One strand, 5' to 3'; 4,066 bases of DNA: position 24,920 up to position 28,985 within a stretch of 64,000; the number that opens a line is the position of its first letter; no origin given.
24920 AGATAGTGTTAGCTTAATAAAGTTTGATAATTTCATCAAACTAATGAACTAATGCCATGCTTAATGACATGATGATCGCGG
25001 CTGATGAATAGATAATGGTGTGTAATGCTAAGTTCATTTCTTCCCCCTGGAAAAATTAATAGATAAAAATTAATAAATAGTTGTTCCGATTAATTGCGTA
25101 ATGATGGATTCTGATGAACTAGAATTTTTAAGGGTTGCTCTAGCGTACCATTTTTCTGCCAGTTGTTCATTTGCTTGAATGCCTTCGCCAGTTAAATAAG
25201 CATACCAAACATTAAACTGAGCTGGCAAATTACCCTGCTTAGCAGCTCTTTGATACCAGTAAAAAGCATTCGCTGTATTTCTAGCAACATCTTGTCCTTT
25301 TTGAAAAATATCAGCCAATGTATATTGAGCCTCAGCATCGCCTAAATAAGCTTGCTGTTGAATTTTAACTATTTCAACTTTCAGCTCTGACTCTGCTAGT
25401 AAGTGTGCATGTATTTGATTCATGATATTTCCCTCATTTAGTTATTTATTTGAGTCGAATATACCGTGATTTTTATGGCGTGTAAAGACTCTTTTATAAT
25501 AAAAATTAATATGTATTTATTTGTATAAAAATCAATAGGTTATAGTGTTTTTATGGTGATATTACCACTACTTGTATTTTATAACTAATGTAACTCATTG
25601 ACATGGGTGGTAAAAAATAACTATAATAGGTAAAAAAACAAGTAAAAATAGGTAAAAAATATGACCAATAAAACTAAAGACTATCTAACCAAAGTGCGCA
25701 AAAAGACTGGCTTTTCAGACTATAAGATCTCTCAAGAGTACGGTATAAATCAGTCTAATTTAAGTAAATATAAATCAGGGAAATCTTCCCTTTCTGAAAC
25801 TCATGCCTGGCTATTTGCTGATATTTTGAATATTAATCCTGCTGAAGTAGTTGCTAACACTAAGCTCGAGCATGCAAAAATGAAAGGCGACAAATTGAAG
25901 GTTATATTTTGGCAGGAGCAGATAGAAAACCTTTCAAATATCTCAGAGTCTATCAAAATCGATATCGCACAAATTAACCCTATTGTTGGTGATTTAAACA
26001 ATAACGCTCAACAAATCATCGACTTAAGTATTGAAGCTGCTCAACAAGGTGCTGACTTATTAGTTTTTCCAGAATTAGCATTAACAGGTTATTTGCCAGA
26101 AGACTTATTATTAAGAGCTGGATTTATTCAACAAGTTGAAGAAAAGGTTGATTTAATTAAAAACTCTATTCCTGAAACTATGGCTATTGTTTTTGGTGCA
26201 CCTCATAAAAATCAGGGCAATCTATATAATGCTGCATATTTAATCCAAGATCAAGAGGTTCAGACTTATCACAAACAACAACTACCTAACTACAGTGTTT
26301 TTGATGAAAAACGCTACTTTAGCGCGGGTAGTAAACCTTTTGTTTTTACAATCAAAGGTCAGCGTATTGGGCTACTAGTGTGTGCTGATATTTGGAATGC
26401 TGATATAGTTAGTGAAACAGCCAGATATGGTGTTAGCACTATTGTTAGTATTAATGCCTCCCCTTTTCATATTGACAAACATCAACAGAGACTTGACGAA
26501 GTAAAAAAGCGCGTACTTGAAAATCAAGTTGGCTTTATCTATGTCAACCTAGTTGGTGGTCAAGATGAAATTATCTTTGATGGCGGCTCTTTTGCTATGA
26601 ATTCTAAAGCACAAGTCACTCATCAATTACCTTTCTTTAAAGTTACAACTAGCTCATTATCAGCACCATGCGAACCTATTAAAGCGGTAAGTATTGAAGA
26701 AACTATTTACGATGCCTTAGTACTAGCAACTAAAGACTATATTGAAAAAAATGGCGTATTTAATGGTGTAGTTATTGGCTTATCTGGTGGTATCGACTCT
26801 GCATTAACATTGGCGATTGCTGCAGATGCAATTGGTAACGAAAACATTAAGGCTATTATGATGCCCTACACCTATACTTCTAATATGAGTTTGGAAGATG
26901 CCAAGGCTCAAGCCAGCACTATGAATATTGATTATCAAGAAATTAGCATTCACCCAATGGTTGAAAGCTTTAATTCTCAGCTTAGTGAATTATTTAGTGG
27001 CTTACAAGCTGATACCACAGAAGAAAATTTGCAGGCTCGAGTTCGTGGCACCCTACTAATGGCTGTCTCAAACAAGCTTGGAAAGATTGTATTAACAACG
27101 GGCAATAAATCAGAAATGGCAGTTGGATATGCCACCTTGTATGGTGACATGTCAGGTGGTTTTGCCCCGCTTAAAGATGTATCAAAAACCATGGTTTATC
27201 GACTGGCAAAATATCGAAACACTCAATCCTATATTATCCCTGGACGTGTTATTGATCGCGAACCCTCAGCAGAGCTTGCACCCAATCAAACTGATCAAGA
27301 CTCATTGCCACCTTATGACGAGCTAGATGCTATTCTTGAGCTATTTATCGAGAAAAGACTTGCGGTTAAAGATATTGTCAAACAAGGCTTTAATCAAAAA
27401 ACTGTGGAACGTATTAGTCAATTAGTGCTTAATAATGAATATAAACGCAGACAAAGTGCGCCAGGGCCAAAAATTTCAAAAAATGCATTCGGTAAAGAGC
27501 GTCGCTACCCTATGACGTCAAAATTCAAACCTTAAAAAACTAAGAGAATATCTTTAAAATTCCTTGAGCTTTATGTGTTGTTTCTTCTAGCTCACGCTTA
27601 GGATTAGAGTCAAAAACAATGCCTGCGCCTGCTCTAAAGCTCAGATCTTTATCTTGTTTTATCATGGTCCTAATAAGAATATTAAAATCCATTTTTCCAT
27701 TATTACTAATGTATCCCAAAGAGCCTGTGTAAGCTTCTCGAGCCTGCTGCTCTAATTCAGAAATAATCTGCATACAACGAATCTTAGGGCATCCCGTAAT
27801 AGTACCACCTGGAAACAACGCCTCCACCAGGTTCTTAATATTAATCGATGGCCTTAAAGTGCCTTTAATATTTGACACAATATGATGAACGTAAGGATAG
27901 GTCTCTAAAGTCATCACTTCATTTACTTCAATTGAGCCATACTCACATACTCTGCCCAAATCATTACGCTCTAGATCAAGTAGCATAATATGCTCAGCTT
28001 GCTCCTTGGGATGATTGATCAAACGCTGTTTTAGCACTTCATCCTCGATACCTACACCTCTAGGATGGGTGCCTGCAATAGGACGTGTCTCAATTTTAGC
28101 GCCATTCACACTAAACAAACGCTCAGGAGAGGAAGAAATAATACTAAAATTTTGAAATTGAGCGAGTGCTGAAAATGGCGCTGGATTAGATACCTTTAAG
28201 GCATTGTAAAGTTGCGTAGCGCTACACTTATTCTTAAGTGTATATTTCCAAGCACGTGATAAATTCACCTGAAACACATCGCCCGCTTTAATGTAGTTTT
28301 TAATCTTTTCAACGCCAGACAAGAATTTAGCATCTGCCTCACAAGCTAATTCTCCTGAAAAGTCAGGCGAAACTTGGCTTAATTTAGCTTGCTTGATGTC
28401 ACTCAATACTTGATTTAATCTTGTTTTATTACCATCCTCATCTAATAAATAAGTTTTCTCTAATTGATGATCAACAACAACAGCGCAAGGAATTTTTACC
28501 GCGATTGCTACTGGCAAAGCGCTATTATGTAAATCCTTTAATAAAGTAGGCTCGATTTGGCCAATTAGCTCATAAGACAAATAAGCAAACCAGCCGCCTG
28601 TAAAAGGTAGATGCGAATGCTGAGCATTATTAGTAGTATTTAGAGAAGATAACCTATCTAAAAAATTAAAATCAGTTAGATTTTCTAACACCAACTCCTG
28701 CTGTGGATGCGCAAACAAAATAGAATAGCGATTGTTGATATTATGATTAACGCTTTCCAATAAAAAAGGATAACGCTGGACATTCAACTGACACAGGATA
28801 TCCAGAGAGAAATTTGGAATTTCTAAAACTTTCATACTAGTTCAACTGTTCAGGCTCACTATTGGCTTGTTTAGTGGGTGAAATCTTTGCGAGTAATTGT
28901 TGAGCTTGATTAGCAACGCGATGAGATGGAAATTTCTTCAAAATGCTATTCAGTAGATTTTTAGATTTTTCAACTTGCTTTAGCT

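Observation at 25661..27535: NAD synthetase fused to a filamentous-phage-like repressor HTH: candidate enzyme-transcription factor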

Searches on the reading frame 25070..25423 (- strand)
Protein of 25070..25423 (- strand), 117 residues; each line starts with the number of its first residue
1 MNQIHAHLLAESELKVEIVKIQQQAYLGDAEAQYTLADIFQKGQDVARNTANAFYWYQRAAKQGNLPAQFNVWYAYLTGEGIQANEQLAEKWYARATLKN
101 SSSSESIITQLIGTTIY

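Call 46: search_protein_families(library=pfam, proteins=[window:25070-25423:-], max_evalue=0.001)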
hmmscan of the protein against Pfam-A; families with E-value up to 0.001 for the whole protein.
window:25070-25423:- (117 aa): 1 family
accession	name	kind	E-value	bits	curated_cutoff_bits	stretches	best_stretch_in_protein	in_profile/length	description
PF08238.18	Sel1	-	6.8e-16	58.5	30.7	2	30-65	1-36/36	Sel1 repeat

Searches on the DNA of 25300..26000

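Call 65: search_rna_families(source=window, start=25300, end=26000, threshold=evalue, max_evalue=1)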
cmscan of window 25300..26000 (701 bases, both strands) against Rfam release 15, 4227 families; matches with E-value up to 1: 0.
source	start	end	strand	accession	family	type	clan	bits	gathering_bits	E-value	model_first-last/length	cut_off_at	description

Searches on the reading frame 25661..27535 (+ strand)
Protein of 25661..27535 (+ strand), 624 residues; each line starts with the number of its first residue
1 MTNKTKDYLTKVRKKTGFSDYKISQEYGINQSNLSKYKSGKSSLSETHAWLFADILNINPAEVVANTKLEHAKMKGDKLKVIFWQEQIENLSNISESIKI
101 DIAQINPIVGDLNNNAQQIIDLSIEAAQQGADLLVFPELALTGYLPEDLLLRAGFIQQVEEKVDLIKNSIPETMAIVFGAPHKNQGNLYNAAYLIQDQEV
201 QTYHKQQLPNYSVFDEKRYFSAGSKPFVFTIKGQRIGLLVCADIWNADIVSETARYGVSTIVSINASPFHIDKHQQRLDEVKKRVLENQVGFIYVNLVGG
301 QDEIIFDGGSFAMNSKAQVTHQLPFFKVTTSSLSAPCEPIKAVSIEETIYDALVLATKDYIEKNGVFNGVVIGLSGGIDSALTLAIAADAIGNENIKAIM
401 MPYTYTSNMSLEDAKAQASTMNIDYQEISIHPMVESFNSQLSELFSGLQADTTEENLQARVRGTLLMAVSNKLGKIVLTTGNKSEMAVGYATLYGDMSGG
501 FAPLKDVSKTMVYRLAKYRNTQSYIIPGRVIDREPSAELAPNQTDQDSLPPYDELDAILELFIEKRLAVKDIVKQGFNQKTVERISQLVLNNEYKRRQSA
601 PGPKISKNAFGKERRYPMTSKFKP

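Call 3: search_protein_families(library=pfam, proteins=[window:25661-27535:+], max_evalue=1)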
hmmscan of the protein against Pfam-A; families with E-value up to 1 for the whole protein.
window:25661-27535:+ (624 aa): 7 families
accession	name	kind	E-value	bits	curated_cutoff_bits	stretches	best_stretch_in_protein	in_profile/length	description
PF02540.23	NAD_synthase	-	1.3e-73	247.6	21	1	351-598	3-241/242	NAD synthase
PF00795.27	CN_hydrolase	-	2.5e-25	89.7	23.2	1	102-329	4-240/256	Carbon-nitrogen hydrolase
PF01381.28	HTH_3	-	4.1e-06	27.2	23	1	11-62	3-54/55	Helix-turn-helix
PF06508.19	QueC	-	5.9e-05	23.1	22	1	370-441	2-71/210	Queuosine biosynthesis protein QueC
PF12844.13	HTH_19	-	0.003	17.9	30.2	1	9-43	4-38/64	Helix-turn-helix domain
PF13443.12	HTH_26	-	0.0061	17.2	22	1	9-63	2-57/63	Cro/C1-type HTH DNA-binding domain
PF03054.22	tRNA_Me_trans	-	0.015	15.4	20.6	1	370-412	3-43/202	tRNA methyl transferase HUP domain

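Call 4: search_protein_families(library=ncbifam, proteins=[window:25661-27535:+], max_evalue=1)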
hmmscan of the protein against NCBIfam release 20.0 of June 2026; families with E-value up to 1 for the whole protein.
window:25661-27535:+ (624 aa): 24 families
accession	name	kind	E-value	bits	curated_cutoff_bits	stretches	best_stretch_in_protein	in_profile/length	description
NF010588.0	PRK13981.1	equivalog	7.1e-220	731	479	1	96-623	3-543/546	NAD+ synthase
NF010587.0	PRK13980.1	equivalog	1.5e-63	214.6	255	1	350-598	15-254/267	NAD+ synthase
TIGR00552.1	nadE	equivalog_domain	3.6e-62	209.8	63.65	1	357-606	13-245/251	NAD(+) synthase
NF002730.0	PRK02628.1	equivalog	4.1e-53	180.6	473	2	367-546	359-552/677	NAD(+) synthase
NF002048.0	PRK00876.1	subfamily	2.5e-25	89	313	2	362-438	32-108/330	NAD(+) synthase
NF001979.1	PRK00768.1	equivalog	4.5e-16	59.1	250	1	357-561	28-238/266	NAD(+) synthase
NF040852.1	nitrile_Arch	equivalog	1.2e-13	50.9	500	1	98-319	1-219/262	nitrilase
TIGR03381.1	agmatine_aguB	equivalog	4.7e-12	45.8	410.25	1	108-317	10-235/279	N-carbamoylputrescine amidase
TIGR00546.1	lnt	equivalog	5.8e-10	38.9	132.9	1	113-264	181-347/395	apolipoprotein N-acyltransferase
NF033621.1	de_GSH_amidase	exception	1.2e-09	37.9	355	1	110-263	11-168/260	deaminated glutathione amidase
TIGR00268.2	TIGR00268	equivalog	4.2e-09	36.1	150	1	368-432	14-78/259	ATP-dependent sacrificial sulfur transferase LarE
NF007757.0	PRK10438.1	equivalog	2.5e-08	33.5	249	1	99-319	5-216/256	amidohydrolase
TIGR04048.1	nitrile_sll0784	equivalog_domain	5.3e-07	28.9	502.6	1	98-246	3-164/301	Nit6803 family nitrilase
NF009803.0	PRK13287.1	equivalog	7.7e-07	28.2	406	1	99-308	15-230/333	formamidase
TIGR00364.1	TIGR00364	equivalog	4.2e-06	26.5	150.3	1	371-456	2-85/201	7-cyano-7-deazaguanine synthase QueC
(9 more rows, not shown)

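Call 6: find_homologous_proteins(query=window:25661-27535:+, region=1-110)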
Query window:25661-27535:+, residues 1-110 (110 aa): 540 proteins with E <= 0.001 among 671 candidates; the best 120 are listed.
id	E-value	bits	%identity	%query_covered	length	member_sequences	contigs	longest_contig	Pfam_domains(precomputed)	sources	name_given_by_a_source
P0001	6.0e-63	227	100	100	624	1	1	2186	PF01381.29,PF00795.28,PF02540.24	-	-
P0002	6.1e-63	227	100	100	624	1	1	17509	PF01381.29,PF00795.28,PF02540.24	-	-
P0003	6.1e-63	227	100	100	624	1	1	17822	PF01381.29,PF00795.28,PF02540.24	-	-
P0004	6.1e-63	227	100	100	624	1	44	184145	PF01381.29,PF00795.28,PF02540.24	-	-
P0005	6.1e-63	227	100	100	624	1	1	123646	PF01381.29,PF00795.28,PF02540.24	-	-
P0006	6.1e-63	227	100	100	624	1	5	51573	PF01381.29,PF00795.28,PF02540.24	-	-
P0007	6.2e-63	227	100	100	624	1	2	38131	PF01381.29,PF00795.28,PF02540.24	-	-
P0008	6.2e-63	227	100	100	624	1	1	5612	PF01381.29,PF00795.28,PF02540.24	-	-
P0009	6.2e-63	227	100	100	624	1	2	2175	PF01381.29,PF00795.28,PF02540.24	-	-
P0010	6.3e-63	227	100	100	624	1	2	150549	PF01381.29,PF00795.28,PF02540.24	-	-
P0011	1.4e-62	226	99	100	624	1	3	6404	PF01381.29,PF00795.28,PF02540.24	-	-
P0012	1.4e-62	226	99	100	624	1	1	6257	PF01381.29,PF00795.28,PF02540.24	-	-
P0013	2.5e-62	225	99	100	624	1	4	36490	PF01381.29,PF00795.28,PF02540.24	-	-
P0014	5.5e-62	224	98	100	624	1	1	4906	PF01381.29,PF00795.28,PF02540.24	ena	-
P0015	1.7e-61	223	97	100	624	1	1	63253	PF01381.29,PF00795.28,PF02540.24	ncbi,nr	ncbi:NAD+ synthase [Candidatus Thioglobus sp.]|nr:NAD+ synthase [Candidatus Thioglobus sp.]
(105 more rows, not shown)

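Call 32: predict_structure(alignment_id=A1)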
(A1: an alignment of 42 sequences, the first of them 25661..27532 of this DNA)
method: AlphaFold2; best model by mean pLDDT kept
length: 624 residues; sequences in the alignment: 42
mean_pLDDT: 78.0   pTM: 0.72
mean pLDDT of the five models: 78.0, 77.2, 76.8, 76.6, 74.0
residues with pLDDT >= 90: 211; 70-90: 250; 50-70: 81; < 50: 82
segments of 3 or more residues with pLDDT < 50: 93-95, 211-222, 482-499, 536-547, 591-624
pLDDT, mean of each block of 10 residues (from residue 1): 77 90 91 88 88 85 87 89 81 66 92 96 96 95 74 83 97 93 83 91 73 46 71 87 79 86 89 89 93 93 82 92 93 78 86 89 80 81 93 93 75 91 92 78 65 57 76 79 40 36 70 90 90 54 45 68 75 92 70 32 33 31 32
secondary structure, 60 per line:
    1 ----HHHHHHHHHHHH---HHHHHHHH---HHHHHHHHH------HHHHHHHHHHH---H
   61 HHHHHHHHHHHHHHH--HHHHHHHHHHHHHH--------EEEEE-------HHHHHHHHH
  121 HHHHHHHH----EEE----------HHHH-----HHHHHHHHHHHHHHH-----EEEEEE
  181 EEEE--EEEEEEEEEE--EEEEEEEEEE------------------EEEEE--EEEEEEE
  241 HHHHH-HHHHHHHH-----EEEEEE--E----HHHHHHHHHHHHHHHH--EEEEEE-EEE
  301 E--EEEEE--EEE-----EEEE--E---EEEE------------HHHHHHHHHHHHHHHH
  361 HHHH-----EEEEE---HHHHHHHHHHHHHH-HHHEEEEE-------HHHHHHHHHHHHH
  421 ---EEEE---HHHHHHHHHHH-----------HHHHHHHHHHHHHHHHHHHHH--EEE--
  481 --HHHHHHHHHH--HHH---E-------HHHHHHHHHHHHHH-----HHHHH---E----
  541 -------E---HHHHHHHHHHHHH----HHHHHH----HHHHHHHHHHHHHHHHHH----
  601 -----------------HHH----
elements in order: H5-16 H20-27 H31-39 H46-56 H60-75 H78-91 E100-104 H112-128 E133-135 H146-149 H155-169 E175-184 E187-196 E199-208 E227-231 E234-240 H241-245 H247-254 E260-265 H273-288 E291-296 E298-301 E304-308 E311-313 E319-322 E329-332 H345-364 E370-374 H378-391 E396-400 H408-420 E424-427 H431-441 H453-473 E476-478 H483-492 H509-522 H528-532 H552-564 H569-574 H579-596

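Call 71: search_solved_structures(query=window:25946-27532:+, max_evalue=1e-20)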
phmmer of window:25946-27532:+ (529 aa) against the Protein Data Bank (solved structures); distinct sequences matched with E-value up to 1e-20: 11.
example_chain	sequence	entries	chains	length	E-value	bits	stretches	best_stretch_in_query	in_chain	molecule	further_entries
5kha_A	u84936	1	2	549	7.8e-156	523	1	2-525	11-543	Glutamine-dependent NAD+ synthetase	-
4f4h_A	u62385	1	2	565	1.3e-151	509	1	4-527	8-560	Glutamine dependent NAD+ synthetase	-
3n05_A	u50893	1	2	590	5.3e-111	375.1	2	249-528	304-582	NH(3)-dependent NAD(+) synthetase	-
2e18_A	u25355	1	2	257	9e-40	140.2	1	255-508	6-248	NH(3)-dependent NAD(+) synthetase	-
3ilv_A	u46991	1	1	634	2.2e-35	125.7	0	3-314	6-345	Glutamine-dependent NAD(+) synthetase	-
3p52_A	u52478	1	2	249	4.3e-28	101.7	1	268-463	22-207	NH(3)-dependent NAD(+) synthetase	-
3dla_A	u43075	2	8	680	9.5e-27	97.3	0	12-129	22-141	Glutamine-dependent NAD(+) synthetase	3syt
6ofc_A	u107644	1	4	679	1.2e-26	97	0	12-129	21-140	Glutamine-dependent NAD(+) synthetase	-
3sdb_A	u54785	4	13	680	1.2e-26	96.9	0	12-129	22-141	Glutamine-dependent NAD(+) synthetase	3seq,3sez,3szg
1xng_A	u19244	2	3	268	1.9e-26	96.3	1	255-504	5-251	NH(3)-dependent NAD(+) synthetase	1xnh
3fiu_A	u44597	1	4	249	4.7e-24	88.4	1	272-465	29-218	NH(3)-dependent NAD(+) synthetase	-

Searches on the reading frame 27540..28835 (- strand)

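Call 46: search_protein_families(library=pfam, proteins=[window:27540-28835:-], max_evalue=0.001)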
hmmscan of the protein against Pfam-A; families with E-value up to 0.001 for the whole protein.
window:27540-28835:- (431 aa): 2 families
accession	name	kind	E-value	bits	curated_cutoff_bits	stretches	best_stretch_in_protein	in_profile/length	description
PF00425.24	Chorismate_bind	-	2.6e-89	299.6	27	1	169-422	3-257/257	chorismate binding enzyme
PF04715.19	Anth_synt_I_N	-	1.1e-11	45.6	23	1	13-130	8-140/140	Anthranilate synthase component I, N terminal region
